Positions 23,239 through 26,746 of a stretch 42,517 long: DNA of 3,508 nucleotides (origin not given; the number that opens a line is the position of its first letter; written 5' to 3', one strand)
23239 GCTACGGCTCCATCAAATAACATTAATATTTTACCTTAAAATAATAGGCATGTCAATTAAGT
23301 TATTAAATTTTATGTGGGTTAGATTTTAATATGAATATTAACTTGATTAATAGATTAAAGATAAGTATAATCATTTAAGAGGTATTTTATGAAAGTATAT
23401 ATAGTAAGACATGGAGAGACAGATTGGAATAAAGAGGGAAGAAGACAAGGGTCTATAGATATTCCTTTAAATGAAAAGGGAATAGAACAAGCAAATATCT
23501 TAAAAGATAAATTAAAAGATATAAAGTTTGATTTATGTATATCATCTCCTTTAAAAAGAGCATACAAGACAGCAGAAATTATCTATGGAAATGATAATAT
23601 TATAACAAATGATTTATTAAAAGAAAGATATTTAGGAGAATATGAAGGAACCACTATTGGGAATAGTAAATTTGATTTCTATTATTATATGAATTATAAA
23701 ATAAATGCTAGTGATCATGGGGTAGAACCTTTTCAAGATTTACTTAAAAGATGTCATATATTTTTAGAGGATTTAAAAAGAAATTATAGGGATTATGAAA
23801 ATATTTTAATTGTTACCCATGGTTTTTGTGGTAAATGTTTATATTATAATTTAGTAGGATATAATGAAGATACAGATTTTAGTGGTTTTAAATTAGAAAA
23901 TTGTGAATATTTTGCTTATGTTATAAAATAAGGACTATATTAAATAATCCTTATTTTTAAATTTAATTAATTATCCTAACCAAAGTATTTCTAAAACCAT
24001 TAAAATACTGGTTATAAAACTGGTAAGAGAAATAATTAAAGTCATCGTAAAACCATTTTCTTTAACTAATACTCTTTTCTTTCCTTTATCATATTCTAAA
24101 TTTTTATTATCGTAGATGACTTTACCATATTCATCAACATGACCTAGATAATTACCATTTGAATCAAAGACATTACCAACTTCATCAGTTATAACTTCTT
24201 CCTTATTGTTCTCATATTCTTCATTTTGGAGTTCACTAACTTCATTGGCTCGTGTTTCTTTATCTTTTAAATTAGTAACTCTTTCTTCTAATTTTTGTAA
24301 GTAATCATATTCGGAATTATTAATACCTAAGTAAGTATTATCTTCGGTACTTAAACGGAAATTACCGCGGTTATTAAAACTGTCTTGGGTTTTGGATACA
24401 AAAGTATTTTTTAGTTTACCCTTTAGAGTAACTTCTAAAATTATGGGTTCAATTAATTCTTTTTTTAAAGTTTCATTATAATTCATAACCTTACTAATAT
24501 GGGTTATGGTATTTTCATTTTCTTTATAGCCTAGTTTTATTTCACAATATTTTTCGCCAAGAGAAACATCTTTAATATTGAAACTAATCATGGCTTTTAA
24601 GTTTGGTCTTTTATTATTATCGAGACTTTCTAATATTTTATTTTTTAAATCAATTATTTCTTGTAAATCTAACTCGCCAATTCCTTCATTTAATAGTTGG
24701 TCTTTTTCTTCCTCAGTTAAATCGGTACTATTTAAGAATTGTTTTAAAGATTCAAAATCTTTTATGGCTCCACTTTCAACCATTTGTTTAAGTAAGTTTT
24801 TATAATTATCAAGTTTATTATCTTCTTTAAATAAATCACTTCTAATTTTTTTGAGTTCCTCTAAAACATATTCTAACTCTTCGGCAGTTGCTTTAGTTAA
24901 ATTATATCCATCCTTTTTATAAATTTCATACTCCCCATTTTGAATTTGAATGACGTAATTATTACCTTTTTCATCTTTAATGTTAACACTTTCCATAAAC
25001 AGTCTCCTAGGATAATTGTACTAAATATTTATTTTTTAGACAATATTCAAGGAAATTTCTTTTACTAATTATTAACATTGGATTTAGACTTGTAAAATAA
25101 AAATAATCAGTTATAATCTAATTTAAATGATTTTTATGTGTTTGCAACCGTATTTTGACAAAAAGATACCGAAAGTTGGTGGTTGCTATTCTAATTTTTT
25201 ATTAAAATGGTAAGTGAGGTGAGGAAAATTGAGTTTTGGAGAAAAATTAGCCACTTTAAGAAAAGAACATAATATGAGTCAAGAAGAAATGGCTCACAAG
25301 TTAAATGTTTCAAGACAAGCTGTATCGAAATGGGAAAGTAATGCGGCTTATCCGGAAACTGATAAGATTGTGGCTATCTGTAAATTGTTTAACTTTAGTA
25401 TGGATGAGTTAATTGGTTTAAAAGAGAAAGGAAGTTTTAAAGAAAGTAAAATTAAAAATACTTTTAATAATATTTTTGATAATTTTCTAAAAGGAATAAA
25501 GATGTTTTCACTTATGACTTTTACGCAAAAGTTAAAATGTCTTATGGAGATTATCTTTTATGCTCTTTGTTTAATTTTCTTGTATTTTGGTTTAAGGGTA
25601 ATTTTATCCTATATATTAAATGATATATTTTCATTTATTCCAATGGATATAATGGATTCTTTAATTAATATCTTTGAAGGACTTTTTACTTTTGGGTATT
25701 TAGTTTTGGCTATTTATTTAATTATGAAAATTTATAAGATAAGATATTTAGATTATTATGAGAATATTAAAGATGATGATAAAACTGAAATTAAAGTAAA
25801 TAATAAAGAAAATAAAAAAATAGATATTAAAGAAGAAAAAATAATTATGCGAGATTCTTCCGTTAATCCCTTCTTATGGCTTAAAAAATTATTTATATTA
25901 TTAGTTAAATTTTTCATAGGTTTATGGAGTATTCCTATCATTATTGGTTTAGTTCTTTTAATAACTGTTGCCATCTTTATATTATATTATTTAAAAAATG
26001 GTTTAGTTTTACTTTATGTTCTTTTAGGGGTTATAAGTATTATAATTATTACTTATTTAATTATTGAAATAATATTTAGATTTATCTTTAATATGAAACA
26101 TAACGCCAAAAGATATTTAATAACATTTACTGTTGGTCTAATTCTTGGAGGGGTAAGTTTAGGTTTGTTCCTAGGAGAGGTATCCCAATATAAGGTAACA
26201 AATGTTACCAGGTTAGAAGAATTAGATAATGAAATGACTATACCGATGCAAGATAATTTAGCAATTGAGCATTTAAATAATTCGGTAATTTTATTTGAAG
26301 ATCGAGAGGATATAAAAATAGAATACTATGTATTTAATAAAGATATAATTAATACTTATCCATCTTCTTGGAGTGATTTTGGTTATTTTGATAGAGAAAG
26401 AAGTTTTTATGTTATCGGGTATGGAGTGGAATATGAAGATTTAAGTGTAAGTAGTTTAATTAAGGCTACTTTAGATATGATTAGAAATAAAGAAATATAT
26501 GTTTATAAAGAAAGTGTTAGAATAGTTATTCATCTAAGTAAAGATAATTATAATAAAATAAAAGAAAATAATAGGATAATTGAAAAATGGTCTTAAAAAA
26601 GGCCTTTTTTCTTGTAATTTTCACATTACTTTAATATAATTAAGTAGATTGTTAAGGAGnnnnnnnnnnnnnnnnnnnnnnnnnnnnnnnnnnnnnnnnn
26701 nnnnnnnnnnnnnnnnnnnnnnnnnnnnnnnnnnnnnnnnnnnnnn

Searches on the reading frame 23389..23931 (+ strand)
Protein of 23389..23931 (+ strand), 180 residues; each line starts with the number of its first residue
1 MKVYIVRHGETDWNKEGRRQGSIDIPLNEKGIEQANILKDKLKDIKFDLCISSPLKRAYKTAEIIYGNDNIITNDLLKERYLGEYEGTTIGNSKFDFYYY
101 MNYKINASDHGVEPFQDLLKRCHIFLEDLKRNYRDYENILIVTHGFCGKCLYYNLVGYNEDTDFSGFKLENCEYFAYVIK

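Call 6: search_protein_families(library=pfam, proteins=[window:23389-23931:+], max_evalue=0.01)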
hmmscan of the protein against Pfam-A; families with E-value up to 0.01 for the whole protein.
window:23389-23931:+ (180 aa): 1 family
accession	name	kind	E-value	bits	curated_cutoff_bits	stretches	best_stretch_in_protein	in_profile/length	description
PF00300.27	His_Phos_1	-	9.8e-41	140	21.7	1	3-174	1-176/194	Histidine phosphatase superfamily (branch 1)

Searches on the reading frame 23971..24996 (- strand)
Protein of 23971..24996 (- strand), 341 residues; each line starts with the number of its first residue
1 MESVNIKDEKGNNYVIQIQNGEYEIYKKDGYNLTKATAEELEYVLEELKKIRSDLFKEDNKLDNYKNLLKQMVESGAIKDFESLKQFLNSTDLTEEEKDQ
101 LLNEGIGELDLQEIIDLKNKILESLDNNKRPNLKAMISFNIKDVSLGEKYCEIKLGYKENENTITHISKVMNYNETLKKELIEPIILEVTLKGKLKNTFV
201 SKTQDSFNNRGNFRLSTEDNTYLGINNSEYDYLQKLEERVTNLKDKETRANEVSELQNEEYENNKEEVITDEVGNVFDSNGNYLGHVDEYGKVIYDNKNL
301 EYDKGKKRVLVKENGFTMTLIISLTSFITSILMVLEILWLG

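Call 6: search_protein_families(library=pfam, proteins=[window:23971-24996:-], max_evalue=0.01)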
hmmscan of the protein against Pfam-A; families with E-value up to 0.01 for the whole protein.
window:23971-24996:- (341 aa): 0 families

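Call 7: search_protein_families(library=ncbifam, proteins=[window:23971-24996:-], max_evalue=1)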
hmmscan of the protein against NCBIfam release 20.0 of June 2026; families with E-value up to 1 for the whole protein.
window:23971-24996:- (341 aa): 5 families
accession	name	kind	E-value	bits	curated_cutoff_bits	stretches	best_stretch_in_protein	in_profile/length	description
NF041128.1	glucosaP_deam_GlmD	equivalog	0.0091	15.3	580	1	159-254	173-268/323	glucosamine-6-phosphate deaminase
NF011059.0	PRK14490.1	equivalog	0.012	14.8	354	1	96-181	97-181/374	bifunctional molybdenum cofactor guanylyltransferase MobA/molybdopterin-guanine dinucleotide biosynthesis adaptor protein MobB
TIGR02473.1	flagell_FliJ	equivalog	0.12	12.8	50.45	1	35-104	16-86/141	flagellar export protein FliJ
NF052386.1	reactivase_KamB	equivalog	0.19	10.7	210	1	152-269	195-311/326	lysine 5,6-aminomutase reactivase subunit KamB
NF047615.1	LIC13259_LIC11441_fam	subfamily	0.55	10.7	100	1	35-99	21-86/144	LIC13259/LIC11441 family protein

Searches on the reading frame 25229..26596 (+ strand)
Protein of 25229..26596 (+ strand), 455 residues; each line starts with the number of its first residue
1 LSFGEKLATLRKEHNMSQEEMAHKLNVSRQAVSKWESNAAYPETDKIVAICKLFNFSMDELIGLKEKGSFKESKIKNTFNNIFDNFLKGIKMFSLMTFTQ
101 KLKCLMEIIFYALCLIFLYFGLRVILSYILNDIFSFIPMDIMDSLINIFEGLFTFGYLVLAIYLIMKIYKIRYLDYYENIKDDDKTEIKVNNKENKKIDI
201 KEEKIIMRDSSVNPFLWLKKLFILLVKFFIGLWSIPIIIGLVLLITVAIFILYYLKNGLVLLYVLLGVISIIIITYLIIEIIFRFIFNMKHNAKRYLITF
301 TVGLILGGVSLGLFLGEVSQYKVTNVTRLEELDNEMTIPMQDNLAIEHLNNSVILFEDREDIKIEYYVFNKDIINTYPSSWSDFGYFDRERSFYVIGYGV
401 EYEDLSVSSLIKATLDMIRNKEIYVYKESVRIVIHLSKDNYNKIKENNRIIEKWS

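Call 6: search_protein_families(library=pfam, proteins=[window:25229-26596:+], max_evalue=0.01)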
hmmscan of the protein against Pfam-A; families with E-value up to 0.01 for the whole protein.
window:25229-26596:+ (455 aa): 8 families
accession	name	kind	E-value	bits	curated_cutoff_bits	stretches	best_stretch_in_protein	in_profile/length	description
PF01381.28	HTH_3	-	5.3e-14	52.4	23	1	7-61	1-55/55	Helix-turn-helix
PF12844.13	HTH_19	-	5e-10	39.6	30.2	1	4-64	1-61/64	Helix-turn-helix domain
PF13443.12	HTH_26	-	9.1e-09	35.9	22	1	6-65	1-61/63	Cro/C1-type HTH DNA-binding domain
PF13560.12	HTH_31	-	3.8e-08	34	27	1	3-60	2-60/64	Helix-turn-helix domain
PF04545.22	Sigma70_r4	-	0.0015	18.4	24.1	1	10-39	15-44/50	Sigma-70, region 4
PF07022.19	Phage_CI_repr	-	0.0018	19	22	1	17-63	14-59/65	Bacteriophage CI repressor helix-turn-helix domain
PF15943.11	YdaS_toxin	-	0.0019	18.4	30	1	17-56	10-49/65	Bacterial toxin YdaS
PF08279.18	HTH_11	-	0.0031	17.8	25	1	7-34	6-34/55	HTH domain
